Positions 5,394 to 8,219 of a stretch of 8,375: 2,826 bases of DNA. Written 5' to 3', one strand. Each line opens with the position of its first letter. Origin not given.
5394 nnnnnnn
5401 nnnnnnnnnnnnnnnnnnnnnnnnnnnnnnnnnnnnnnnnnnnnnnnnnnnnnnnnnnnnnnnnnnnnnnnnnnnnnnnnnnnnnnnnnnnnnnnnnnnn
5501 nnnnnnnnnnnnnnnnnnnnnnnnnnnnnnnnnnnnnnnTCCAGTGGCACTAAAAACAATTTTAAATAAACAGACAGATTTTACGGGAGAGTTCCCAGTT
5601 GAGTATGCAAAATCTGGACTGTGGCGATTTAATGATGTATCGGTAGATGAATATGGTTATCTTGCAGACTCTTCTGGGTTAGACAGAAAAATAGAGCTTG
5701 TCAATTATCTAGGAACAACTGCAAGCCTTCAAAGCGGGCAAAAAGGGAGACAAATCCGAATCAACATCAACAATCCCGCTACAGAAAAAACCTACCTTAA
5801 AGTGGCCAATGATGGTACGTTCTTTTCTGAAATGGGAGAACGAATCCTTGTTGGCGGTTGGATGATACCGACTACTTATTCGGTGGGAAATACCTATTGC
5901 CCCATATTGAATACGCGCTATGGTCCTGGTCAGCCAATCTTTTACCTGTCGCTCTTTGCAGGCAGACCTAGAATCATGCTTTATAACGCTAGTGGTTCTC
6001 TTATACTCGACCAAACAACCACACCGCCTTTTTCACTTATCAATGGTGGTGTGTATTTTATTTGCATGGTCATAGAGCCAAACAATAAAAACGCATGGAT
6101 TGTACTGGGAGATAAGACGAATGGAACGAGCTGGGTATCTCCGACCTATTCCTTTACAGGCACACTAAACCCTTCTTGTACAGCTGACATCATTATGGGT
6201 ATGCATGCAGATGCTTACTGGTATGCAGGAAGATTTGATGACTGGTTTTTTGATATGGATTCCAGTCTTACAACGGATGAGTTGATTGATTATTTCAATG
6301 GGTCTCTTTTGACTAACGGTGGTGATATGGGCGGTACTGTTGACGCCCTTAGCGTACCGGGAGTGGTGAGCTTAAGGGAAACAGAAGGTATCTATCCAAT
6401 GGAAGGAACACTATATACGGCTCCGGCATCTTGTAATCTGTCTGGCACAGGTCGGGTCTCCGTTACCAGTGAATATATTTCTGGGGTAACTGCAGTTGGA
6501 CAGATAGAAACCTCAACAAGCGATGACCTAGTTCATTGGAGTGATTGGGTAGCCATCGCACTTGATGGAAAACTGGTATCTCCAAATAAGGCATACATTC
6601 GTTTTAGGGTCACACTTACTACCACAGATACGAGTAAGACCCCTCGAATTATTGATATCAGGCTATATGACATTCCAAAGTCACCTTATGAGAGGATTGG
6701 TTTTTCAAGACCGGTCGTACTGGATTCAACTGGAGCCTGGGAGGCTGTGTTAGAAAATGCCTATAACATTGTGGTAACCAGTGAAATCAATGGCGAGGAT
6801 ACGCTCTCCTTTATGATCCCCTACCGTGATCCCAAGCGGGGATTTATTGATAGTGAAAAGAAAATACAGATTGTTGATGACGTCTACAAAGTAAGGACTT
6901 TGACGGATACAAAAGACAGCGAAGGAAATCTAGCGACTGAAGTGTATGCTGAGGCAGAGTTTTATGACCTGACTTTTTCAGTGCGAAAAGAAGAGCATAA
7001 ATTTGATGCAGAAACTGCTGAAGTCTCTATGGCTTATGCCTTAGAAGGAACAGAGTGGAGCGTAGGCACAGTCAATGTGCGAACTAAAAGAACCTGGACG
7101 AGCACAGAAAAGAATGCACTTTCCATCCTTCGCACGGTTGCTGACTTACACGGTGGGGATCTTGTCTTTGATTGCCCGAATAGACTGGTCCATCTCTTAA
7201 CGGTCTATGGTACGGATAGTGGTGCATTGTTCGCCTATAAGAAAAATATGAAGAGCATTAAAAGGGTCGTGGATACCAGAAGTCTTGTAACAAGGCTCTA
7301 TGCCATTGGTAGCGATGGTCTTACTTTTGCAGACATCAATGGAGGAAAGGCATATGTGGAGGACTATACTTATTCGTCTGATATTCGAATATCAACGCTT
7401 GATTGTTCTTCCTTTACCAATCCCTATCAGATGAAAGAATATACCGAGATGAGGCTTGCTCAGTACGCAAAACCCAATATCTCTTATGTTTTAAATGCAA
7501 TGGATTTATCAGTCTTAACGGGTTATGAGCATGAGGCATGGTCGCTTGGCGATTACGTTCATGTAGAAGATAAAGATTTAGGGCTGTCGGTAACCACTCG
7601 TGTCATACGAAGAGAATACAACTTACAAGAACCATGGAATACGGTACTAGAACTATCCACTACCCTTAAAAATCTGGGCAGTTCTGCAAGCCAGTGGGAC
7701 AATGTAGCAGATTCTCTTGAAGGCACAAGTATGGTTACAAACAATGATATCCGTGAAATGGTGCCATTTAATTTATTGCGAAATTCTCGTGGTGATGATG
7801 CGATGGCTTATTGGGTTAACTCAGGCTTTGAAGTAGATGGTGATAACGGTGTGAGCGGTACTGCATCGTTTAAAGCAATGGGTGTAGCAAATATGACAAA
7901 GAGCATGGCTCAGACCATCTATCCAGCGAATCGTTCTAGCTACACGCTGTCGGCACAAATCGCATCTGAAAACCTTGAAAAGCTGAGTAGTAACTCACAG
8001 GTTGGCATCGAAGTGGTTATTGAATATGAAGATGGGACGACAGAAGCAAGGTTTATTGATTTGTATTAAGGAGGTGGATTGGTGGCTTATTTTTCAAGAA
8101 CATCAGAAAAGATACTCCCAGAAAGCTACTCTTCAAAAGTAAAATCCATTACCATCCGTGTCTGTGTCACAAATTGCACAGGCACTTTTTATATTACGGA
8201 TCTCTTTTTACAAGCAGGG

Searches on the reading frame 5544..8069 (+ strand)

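Call 4: search_protein_families(library=pfam, proteins=[window:5544-8069:+], max_evalue=0.01)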
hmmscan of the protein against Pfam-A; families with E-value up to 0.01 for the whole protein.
window:5544-8069:+ (841 aa): 2 families
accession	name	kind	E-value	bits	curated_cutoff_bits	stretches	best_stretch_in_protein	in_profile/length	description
PF06605.17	Prophage_tail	-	6.8e-78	262.2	31.3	1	473-717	1-249/250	Prophage endopeptidase tail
PF18994.6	Prophage_tailD1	-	2.7e-14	53.5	23.6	1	390-471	1-84/84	Prophage endopeptidase tail N-terminal domain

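Call 5: search_protein_families(library=phrogs, proteins=[window:5544-8069:+], max_evalue=0.01)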
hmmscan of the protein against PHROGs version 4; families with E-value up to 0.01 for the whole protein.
window:5544-8069:+ (841 aa): 27 families (the best 25 are shown)
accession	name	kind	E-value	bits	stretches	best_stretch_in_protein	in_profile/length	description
phrog_3475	-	tail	0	1248.4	1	1-840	1-841/841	minor tail protein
phrog_22322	-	tail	2.1e-85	288.4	1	382-839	5-494/562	tail protein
phrog_1067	-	head and packaging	1.3e-35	124.2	1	401-727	24-370/991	minor head protein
phrog_12312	-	head and packaging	2.4e-35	123.1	1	404-699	17-348/784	virion structural protein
phrog_36443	-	unknown function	8e-35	121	1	401-701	13-336/1238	-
phrog_5555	-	tail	7.4e-34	118.2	1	402-734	19-358/788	tail protein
phrog_18110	-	unknown function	7.9e-30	104.9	1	403-712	14-320/567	-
phrog_4311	-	head and packaging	1.5e-20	74.3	2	563-717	187-350/651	minor head protein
phrog_1330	-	tail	6.3e-20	71.7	1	403-720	24-372/1361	tail protein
phrog_6211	-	tail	3.3e-19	69.3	1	403-610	33-256/1168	minor tail protein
phrog_4798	-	tail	4e-16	59.4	1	418-700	73-374/796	tail protein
phrog_3558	-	tail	1.3e-13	51.3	1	565-728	217-396/1047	tail protein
phrog_2270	-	unknown function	1.7e-13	51.4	1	402-716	18-339/637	-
phrog_1775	-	head and packaging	2.1e-13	49.8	1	456-678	80-323/1609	minor head protein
phrog_7142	-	tail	1.1e-12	48.2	1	403-589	21-212/622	tail protein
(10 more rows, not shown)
